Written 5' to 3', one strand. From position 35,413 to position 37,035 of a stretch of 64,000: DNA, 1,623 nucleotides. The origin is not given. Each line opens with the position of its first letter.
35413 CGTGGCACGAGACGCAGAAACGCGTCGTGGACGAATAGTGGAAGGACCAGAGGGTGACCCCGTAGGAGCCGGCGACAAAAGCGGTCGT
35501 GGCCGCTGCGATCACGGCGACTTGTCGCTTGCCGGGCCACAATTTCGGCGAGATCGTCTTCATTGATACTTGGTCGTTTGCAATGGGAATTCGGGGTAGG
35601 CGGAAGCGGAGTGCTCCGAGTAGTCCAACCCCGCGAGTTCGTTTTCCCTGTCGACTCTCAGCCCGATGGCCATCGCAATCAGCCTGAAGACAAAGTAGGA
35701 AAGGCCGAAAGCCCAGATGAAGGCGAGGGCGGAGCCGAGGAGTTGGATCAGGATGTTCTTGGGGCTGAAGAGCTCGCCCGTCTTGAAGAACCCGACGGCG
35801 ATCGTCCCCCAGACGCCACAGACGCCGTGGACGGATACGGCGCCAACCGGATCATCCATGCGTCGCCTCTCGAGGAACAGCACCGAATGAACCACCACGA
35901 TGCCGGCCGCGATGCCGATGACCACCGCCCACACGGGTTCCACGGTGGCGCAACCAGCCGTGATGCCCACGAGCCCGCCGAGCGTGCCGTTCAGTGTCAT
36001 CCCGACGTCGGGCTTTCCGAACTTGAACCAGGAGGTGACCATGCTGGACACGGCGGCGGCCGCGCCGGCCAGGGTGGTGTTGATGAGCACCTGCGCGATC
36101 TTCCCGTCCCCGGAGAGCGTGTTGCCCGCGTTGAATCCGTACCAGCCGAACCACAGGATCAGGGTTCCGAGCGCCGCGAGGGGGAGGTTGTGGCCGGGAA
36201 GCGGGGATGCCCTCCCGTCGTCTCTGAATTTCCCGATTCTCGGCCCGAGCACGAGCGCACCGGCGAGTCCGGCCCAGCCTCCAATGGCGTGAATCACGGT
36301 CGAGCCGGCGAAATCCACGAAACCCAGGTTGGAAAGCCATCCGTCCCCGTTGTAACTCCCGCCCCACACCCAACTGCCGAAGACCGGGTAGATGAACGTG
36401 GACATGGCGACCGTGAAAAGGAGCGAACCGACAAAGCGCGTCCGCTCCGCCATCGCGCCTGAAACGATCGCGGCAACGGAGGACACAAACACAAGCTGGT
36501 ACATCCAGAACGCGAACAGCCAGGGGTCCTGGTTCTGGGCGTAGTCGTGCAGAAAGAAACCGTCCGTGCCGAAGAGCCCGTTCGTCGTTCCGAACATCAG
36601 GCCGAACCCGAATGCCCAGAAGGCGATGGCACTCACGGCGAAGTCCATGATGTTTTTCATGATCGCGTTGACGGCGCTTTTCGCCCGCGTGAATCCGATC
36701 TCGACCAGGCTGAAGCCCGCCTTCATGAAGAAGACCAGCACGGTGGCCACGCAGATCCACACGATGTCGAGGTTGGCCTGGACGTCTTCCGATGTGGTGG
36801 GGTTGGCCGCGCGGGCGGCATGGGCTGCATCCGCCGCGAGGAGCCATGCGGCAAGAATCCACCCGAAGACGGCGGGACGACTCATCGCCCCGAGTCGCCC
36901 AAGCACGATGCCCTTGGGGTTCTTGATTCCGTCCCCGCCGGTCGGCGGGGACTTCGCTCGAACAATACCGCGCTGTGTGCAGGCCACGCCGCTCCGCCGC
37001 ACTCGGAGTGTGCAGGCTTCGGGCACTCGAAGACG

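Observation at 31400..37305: Operon amt - nrfH - octaheme HAO-like cytochrome - NirV-like FGE protein - SPFH protein, driven by a sigma-54 promoter next to a NifA-like activator: a candidate periplasmic nitrite/hydroxylamine-to-ammonium reductase coupled to ammonium uptake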

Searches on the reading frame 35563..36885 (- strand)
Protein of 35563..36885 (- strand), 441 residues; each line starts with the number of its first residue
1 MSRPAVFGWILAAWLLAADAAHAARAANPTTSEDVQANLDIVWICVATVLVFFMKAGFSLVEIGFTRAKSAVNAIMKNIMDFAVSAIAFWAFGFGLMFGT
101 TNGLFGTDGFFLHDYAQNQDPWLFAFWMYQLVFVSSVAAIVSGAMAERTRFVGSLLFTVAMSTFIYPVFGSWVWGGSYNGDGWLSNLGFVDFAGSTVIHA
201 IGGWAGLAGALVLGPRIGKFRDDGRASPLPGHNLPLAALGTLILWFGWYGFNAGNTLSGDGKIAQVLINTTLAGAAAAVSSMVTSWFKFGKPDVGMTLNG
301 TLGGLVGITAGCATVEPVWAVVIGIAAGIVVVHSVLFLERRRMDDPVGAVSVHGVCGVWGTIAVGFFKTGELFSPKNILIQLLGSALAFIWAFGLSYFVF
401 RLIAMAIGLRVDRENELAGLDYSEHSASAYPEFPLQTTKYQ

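Call 46: search_solved_structures(query=window:35563-36885:-, show_alignments=2, max_evalue=1e-20)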
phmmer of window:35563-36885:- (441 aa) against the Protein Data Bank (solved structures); distinct sequences matched with E-value up to 1e-20: 28.
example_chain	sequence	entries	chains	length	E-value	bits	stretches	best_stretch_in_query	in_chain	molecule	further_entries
6eu6_A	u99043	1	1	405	9.9e-94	318.2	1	33-424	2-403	Ammonium transporter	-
8qj3_A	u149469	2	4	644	6.2e-88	299.1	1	42-426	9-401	Ammonium transporter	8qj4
8qpf_A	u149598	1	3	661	6.7e-88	299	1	42-426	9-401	Ammonium transporter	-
2b2f_A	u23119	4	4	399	8.5e-58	199.7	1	40-430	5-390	ammonium transporter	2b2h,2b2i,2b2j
2nmr_A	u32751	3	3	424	3e-53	184.8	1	40-431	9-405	Ammonia channel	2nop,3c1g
9cs5_A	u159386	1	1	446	3.2e-53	184.6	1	39-431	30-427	Ammonium transporter AmtB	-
1xqe_A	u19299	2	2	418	3.9e-53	184.4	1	40-431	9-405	Probable ammonium transporter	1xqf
3c1h_A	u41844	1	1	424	4.1e-53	184.3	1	40-431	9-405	Ammonia channel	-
2nuu_A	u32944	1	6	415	9.3e-53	183.1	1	40-430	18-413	Ammonia channel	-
2ns1_A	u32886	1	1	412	2.4e-52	181.8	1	40-431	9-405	Ammonia channel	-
3c1i_A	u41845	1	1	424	3.4e-52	181.3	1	40-431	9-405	Ammonia channel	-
4nh2_A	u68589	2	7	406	3.5e-52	181.2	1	40-430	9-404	Ammonia channel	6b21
2now_A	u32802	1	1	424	3.6e-52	181.2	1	40-431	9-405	Ammonia channel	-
3c1j_A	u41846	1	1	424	4.7e-52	180.8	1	40-431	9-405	Ammonia channel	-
2npd_A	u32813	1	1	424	8.1e-52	180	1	40-431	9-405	Ammonia channel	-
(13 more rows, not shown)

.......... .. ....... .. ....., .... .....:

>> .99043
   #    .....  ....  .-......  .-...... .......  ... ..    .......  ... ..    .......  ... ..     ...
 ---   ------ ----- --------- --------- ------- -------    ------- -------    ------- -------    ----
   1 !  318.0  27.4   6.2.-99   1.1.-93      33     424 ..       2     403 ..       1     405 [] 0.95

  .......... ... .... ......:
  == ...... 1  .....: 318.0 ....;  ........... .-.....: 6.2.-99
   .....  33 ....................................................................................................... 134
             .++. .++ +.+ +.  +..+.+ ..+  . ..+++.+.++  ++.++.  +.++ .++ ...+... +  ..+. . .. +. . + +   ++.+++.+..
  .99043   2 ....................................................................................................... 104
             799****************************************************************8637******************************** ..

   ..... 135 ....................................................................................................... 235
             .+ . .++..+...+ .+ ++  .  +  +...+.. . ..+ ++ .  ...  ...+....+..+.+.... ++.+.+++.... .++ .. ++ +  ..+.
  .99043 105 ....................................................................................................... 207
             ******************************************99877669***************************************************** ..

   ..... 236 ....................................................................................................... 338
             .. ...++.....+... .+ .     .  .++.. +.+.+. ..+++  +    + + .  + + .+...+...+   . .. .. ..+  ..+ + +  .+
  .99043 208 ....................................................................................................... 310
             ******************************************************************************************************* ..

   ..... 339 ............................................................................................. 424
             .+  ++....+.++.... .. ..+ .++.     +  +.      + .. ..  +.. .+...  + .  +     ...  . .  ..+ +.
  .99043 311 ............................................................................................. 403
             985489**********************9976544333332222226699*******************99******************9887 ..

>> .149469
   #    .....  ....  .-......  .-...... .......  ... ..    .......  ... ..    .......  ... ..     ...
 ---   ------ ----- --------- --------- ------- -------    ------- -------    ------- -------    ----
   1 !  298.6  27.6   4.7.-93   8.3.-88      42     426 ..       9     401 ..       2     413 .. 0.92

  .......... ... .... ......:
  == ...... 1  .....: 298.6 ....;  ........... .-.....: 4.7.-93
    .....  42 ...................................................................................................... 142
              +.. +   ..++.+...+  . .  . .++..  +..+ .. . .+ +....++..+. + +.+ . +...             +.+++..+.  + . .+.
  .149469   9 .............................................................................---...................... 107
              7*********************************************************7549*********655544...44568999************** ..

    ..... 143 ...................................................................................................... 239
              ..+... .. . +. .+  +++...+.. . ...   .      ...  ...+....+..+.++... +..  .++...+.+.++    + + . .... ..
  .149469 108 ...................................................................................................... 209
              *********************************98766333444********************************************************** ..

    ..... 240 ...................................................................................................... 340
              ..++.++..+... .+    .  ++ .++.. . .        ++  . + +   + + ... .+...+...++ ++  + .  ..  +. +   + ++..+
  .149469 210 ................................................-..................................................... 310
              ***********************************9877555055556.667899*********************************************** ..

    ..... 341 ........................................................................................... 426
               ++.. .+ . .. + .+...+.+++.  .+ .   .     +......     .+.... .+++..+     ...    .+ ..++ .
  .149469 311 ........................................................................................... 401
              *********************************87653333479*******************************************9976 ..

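Call 47: search_protein_families(library=ncbifam, proteins=[window:35563-36885:-], max_evalue=0.001)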
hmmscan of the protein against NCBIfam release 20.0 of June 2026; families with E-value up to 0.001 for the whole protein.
window:35563-36885:- (441 aa): 3 families
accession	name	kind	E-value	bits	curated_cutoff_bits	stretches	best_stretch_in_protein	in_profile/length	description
TIGR00836.1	amt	subfamily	6.6e-124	413.9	343.3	1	40-430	1-406/406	ammonium transporter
TIGR03644.1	marine_trans_1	hypoth_equivalog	2.9e-111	372.1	514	1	39-433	3-404/404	probable ammonium transporter, marine subtype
NF007947.0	PRK10666.1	equivalog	2.4e-59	201.3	657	1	31-430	22-426/428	ammonium transporter AmtB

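Call 75: find_homologous_proteins(query=window:35563-36885:-, max_evalue=1e-30)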
Query window:35563-36885:- (441 aa): 8000 proteins with E <= 1e-30 among 8000 candidates; the best 120 are listed.
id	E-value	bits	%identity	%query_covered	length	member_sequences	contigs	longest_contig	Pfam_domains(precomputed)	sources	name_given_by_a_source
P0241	2.8e-290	981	100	100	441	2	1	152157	PF00909.27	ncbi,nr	ncbi:MAG: ammonium transporter [Nitrospirae bacterium]|nr:ammonium transporter [Nitrospirota bacteri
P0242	2.6e-225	767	77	98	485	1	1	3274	PF00909.27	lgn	-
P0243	2.6e-221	754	76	96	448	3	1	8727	PF00909.27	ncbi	ncbi:MAG: ammonium transporter [Candidatus Mariimomonas ferrooxydans]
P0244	3.2e-219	747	76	96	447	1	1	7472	PF00909.27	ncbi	-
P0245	4.4e-217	740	74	96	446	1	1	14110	PF00909.27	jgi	-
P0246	2.9e-216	737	75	96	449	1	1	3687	PF00909.27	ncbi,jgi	-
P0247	2.4e-215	734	75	95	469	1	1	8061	PF00909.27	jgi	-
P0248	6.0e-214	729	74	95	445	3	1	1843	PF00909.27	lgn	-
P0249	6.3e-213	726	75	93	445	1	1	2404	PF00909.27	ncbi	-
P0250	7.9e-212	722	73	99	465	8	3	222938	PF00909.27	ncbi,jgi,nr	ncbi:MAG: ammonium transporter [Kiritimatiellia bacterium]|jgi:Amt family ammonium transporter|nr:am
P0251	4.8e-211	720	74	96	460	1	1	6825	PF00909.27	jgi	-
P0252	5.3e-211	720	73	96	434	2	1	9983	PF00909.27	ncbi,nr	ncbi:MAG: ammonium transporter [Planctomycetes bacterium]|nr:ammonium transporter [Planctomycetota b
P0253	1.0e-210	719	75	95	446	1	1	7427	PF00909.27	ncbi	ncbi:MAG: ammonium transporter, partial [Nitrospinota bacterium]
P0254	1.2e-210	718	75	95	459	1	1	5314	PF00909.27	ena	-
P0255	1.5e-210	718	71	98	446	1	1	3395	PF00909.27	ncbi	-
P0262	7.7e-193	660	68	94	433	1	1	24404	PF00909.27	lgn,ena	-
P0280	3.6e-165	569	61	97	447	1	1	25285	PF00909.27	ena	-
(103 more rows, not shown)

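Call 76: find_encoding_contigs(protein=P0250, flank=8000, max_places=1)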
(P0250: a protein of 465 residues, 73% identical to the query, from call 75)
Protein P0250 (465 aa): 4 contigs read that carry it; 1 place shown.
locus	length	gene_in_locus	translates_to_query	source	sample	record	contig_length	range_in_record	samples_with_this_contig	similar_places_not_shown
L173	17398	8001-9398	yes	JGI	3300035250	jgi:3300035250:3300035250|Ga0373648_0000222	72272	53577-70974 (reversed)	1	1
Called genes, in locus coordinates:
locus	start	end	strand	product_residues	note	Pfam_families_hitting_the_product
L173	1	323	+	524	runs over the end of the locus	PF00033:Cytochrome_B, PF14358:DUF4405, PF13631:Cytochrom_B_N_2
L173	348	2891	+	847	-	PF14522:Cytochrome_C7 (faint), PF14537:Cytochrom_c3_2 (faint), PF22113:Mtrc-MtrF_II-IV_dom (faint), PF13442:Cytochrome_CBB3, PF00034:Cytochrom_C (weak), PF13442:Cytochrome_CBB3 (weak), PF00034:Cytochrom_C (weak), PF13442:Cytochrome_CBB3 (weak)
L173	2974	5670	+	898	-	PF04879:Molybdop_Fe4S4, PF00384:Molybdopterin, PF01568:Molydop_binding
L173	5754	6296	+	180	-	PF00037:Fer4 (weak), PF12838:Fer4_7, PF00037:Fer4 (weak), PF13484:Fer4_16, PF14697:Fer4_21 (weak), PF12838:Fer4_7 (weak), PF12797:Fer4_2 (weak), PF12837:Fer4_6 (weak), +7 more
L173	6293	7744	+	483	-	PF12801:Fer4_5, PF12838:Fer4_7 (faint)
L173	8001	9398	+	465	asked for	PF00909:Ammonium_transp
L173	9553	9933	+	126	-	PF03264:Cytochrom_NNT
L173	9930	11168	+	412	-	PF14537:Cytochrom_c3_2 (faint), PF09699:Paired_CXXCH_1 (faint), PF13435:Cytochrome_C554 (faint), PF02335:Cytochrom_C552 (weak), PF14522:Cytochrome_C7 (weak), PF13447:Multi-haem_cyto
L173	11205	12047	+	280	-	PF03781:FGE-sulfatase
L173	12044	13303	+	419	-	PF01145:Band_7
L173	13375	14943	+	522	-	PF03929:PepSY_TM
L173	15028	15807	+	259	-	PF01814:Hemerythrin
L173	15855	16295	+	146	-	PF27217:AF_0155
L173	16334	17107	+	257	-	PF04060:FeS, PF12654:DUF3786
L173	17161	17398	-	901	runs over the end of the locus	PF07549:Sec_GG (faint), PF21760:SecD_1st, PF22599:SecDF_P1_head, PF02355:SecD_SecF_C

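Call 77: find_encoding_contigs(protein=P0262, flank=8000, max_places=1)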
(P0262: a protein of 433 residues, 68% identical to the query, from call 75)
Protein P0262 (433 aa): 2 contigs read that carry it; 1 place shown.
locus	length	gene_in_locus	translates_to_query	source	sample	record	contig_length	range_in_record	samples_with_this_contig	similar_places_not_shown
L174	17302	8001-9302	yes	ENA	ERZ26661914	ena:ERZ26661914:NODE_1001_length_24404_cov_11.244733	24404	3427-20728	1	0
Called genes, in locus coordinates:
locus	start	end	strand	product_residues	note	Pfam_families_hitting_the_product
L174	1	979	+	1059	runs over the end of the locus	PF03710:GlnE, PF08335:GlnD_UR_UTase, PF03710:GlnE, PF08335:GlnD_UR_UTase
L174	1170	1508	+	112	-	PF00543:P-II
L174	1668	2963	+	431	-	PF00909:Ammonium_transp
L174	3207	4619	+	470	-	PF03951:Gln-synt_N, PF00120:Gln-synt_C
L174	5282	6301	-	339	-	PF11336:DUF3138 (faint), PF07396:Porin_O_P, PF07642:BBP2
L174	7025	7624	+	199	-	PF00072:Response_reg, PF03861:ANTAR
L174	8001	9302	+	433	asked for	PF00909:Ammonium_transp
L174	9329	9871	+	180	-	PF03264:Cytochrom_NNT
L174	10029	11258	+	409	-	PF13435:Cytochrome_C554 (faint), PF14537:Cytochrom_c3_2 (faint), PF14522:Cytochrome_C7 (weak), PF13447:Multi-haem_cyto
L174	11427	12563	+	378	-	PF03781:FGE-sulfatase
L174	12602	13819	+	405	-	PF01145:Band_7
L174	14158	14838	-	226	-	-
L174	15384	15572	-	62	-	-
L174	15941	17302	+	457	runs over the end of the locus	PF03972:MmgE_PrpD_N, PF19305:MmgE_PrpD_C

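Call 78: find_encoding_contigs(protein=P0280, flank=8000, max_places=1)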
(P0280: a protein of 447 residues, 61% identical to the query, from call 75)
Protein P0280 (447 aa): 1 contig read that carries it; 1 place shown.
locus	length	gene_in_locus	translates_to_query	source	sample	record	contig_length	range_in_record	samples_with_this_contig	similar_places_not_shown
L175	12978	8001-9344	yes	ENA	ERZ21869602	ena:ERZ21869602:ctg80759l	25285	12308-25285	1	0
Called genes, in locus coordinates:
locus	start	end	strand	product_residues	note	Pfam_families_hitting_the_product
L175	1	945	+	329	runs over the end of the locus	-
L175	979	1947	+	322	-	PF07224:Chlorophyllase (weak), PF12740:PETase, PF05448:AXE1 (weak), PF22244:GCE_fung (weak)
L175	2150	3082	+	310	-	PF07137:VDE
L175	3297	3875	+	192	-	-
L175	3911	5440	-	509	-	PF01553:Acyltransferase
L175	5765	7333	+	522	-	PF12708:Pect-lyase_RHGA_epim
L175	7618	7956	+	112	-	PF00543:P-II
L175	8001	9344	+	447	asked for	PF00909:Ammonium_transp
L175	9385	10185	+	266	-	-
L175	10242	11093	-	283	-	PF01569:PAP2 (weak)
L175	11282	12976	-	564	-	?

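Call 81: search_protein_families(library=pfam, proteins=[L174:7025-7624:+], max_evalue=0.00001)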
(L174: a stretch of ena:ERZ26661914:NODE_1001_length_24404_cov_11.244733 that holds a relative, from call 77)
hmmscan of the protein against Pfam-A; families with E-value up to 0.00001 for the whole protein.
L174:7025-7624:+ (199 aa): 2 families
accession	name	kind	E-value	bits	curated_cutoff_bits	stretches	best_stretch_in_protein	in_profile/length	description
PF00072.30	Response_reg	-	1e-26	93.7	30.2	1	6-113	1-108/111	Response regulator receiver domain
PF03861.19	ANTAR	-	9.3e-22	77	27.3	1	134-186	2-54/54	ANTAR domain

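Call 94: search_protein_families(library=pfam, proteins=[L173:348-2891:+, L173:2974-5670:+, L173:6293-7744:+], max_evalue=0.0001)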
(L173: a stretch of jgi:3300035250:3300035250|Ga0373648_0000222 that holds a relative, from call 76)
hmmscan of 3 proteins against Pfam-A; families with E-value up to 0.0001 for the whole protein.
L173:348-2891:+ (847 aa): 5 families
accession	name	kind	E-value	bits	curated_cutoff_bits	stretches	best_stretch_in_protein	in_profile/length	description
PF13442.11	Cytochrome_CBB3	-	1.1e-62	208.7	27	6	477-550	2-68/68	Cytochrome C oxidase, cbb3-type, subunit III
PF00034.26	Cytochrom_C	-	3.2e-47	160.2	21.3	2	671-750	4-89/90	Cytochrome c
PF14522.11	Cytochrome_C7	-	1.3e-06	28.6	24.8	0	71-154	13-67/67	Cytochrome c7 and related cytochrome c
PF22113.1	Mtrc-MtrF_II-IV_dom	-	1.6e-05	24.9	30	0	71-128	120-175/176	Outer membrane cytochrome MtrC/MtrF-like, domains II/IV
PF14537.11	Cytochrom_c3_2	-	2.5e-05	25.1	25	0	70-118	25-67/79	Cytochrome c3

L173:2974-5670:+ (898 aa): 3 families
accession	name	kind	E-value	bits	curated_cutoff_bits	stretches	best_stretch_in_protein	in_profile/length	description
PF00384.28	Molybdopterin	-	2.6e-28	99.5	24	1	124-557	11-330/353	Molybdopterin oxidoreductase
PF01568.27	Molydop_binding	-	2.3e-13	50.6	26.8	1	772-890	6-108/110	Molydopterin dinucleotide binding domain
PF04879.21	Molybdop_Fe4S4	-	1.7e-11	44.4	22.7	1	42-94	4-54/55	Molybdopterin oxidoreductase Fe4S4 domain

L173:6293-7744:+ (483 aa): 2 families
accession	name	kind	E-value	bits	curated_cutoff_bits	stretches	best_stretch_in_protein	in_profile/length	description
PF12801.12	Fer4_5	-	2.9e-11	43.6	22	1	104-144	5-46/48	4Fe-4S binding domain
PF12838.12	Fer4_7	-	8.5e-06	26.6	27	0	277-297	2-22/52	4Fe-4S dicluster domain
